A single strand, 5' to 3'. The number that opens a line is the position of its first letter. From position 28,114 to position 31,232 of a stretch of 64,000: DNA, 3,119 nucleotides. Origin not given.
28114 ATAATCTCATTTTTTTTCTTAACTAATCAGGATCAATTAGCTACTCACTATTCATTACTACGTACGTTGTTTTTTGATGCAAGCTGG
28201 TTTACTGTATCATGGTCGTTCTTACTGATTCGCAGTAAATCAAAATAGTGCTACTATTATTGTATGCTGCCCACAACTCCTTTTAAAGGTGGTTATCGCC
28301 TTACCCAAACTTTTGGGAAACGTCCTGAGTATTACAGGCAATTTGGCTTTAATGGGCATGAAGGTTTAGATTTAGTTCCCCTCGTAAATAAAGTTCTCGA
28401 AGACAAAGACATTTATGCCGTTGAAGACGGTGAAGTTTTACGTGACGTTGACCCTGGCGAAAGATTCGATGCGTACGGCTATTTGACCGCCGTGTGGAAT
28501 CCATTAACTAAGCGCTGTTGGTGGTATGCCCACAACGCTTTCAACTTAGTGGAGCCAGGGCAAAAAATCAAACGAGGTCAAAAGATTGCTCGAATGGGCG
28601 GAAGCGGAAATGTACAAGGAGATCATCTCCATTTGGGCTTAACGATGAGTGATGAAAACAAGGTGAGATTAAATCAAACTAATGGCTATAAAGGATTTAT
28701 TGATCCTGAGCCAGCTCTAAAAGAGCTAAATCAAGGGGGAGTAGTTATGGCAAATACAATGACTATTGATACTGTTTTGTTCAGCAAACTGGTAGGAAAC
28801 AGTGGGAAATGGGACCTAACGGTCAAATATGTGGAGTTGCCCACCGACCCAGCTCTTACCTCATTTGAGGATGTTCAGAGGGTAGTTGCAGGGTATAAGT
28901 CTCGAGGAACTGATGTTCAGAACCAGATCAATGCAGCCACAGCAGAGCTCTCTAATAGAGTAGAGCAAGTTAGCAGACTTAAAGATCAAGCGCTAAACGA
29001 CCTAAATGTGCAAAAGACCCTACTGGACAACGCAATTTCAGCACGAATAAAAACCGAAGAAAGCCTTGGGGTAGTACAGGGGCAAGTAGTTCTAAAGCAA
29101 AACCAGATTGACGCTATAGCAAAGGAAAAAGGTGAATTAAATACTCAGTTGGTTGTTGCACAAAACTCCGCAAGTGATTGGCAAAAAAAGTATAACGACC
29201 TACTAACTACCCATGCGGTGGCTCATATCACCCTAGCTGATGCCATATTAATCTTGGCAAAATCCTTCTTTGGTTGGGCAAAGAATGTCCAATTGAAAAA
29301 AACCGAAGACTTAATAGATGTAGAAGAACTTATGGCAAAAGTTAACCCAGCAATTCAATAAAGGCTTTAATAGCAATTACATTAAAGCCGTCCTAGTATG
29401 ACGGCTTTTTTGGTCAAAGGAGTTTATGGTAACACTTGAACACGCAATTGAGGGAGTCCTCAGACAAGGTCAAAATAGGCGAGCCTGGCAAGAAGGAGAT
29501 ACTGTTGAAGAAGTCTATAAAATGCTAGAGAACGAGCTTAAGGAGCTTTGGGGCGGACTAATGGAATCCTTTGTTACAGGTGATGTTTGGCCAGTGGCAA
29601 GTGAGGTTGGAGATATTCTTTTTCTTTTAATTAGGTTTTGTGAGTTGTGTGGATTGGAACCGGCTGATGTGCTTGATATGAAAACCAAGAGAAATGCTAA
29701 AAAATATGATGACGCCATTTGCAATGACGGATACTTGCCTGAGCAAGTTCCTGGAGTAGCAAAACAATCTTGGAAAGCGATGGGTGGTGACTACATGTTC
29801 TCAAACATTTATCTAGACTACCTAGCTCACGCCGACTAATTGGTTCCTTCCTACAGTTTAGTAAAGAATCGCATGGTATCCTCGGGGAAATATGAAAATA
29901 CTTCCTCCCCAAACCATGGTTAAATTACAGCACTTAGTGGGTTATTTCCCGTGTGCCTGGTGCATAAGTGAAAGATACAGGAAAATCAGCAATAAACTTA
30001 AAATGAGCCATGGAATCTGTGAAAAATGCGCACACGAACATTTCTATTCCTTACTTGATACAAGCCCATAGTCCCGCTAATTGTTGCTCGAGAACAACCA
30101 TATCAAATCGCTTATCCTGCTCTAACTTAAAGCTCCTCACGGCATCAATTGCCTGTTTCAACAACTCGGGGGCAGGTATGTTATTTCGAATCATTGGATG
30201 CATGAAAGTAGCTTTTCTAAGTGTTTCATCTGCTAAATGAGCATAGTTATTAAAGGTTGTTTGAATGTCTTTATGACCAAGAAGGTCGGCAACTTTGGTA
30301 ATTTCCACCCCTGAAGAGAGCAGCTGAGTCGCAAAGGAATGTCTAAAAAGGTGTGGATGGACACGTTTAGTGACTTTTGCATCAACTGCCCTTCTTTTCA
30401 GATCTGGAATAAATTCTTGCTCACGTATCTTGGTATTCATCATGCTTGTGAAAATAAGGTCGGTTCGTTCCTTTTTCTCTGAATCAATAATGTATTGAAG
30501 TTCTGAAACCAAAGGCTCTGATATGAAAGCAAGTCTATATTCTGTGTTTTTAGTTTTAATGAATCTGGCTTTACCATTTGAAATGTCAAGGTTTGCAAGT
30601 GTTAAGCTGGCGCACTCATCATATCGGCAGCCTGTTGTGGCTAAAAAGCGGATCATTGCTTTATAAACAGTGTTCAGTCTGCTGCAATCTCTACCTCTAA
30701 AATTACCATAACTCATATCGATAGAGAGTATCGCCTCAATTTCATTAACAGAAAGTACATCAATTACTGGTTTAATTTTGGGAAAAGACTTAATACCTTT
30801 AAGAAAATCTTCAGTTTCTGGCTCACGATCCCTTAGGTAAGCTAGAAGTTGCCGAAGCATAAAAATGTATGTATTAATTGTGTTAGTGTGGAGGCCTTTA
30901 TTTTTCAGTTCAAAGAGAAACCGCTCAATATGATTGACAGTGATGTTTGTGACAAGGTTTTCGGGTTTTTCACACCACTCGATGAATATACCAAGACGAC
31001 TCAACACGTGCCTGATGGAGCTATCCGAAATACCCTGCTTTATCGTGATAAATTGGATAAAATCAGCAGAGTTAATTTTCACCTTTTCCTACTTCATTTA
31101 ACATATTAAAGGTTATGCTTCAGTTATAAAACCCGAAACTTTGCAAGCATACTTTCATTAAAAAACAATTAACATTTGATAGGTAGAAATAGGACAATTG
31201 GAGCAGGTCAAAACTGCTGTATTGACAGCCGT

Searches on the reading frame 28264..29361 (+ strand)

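Call 3: search_protein_families(library=pfam, proteins=[window:28264-29361:+], max_evalue=1)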
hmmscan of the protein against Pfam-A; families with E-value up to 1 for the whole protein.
window:28264-29361:+ (365 aa): 2 families
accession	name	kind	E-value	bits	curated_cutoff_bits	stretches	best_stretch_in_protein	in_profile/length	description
PF01551.29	Peptidase_M23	-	7.1e-13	49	28.7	1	32-128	3-89/96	Peptidase family M23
PF06419.17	COG6_N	-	0.35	11.5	27.4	1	199-256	40-96/114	Conserved oligomeric complex COG6, N-terminal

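Call 4: search_protein_families(library=phrogs, proteins=[window:28264-29361:+], max_evalue=0.01)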
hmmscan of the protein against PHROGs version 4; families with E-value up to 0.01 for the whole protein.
window:28264-29361:+ (365 aa): 17 families
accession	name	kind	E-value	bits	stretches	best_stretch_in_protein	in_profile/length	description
phrog_7767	-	other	6.7e-13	49.8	1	10-153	3-120/194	metallo-endopeptidase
phrog_3578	-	lysis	1.7e-12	48.5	1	11-159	214-363/405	endolysin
phrog_14988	-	other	1.9e-11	45.2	1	4-130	7-130/272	peptidase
phrog_1067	-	head and packaging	7.9e-11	42.1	1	32-274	762-979/991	minor head protein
phrog_11037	-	unknown function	2.4e-10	41.2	1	32-138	188-295/365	-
phrog_6700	-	lysis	1e-09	36.9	1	11-133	2606-2718/2898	endolysin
phrog_4070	-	tail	1.4e-06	27.8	1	86-161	668-736/989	tail length tape measure protein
phrog_9205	-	unknown function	1.9e-06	26.9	1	10-137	528-651/1144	-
phrog_8537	-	unknown function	9e-06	26.2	1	67-161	40-127/384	-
phrog_16615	-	other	9.2e-06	25.7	1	83-141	461-516/529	peptidase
phrog_10030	-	tail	3.9e-05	22.1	1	50-127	1927-2006/2105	tail length tape measure protein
phrog_3084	-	lysis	0.0001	22.5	1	4-158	3-140/468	endolysin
phrog_21656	-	other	0.00015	20.9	1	30-132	635-735/1022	peptidase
phrog_5105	-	unknown function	0.0026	18.9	1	203-312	37-142/159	-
phrog_28394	-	unknown function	0.0032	17.7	1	64-116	227-278/303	-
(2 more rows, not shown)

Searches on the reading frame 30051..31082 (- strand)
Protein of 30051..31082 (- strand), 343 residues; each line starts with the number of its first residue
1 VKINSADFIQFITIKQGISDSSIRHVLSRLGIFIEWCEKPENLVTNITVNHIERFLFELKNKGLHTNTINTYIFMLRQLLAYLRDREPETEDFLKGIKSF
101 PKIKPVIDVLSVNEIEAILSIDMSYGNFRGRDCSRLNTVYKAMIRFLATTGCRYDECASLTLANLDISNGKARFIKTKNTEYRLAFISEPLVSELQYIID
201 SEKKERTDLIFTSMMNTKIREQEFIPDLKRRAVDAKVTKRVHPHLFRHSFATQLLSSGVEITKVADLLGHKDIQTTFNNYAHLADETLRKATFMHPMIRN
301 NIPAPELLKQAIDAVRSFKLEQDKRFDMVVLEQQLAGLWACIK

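Call 48: search_protein_families(library=phrogs, proteins=[window:30051-31082:-], max_evalue=0.0001)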
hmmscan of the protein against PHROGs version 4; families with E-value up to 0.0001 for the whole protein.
window:30051-31082:- (343 aa): 5 families
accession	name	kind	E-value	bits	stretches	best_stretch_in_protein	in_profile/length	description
phrog_1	-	integration and excision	7.1e-46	158.7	1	8-308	169-461/611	integrase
phrog_216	-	integration and excision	1.2e-29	104.4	1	67-332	13-275/301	integrase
phrog_7685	-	integration and excision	8.9e-16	59.2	1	196-292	139-232/240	integrase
phrog_23271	-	unknown function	1.8e-08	35.2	1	240-287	8-54/67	-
phrog_7269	-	integration and excision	1.8e-07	32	1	232-296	19-82/89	integrase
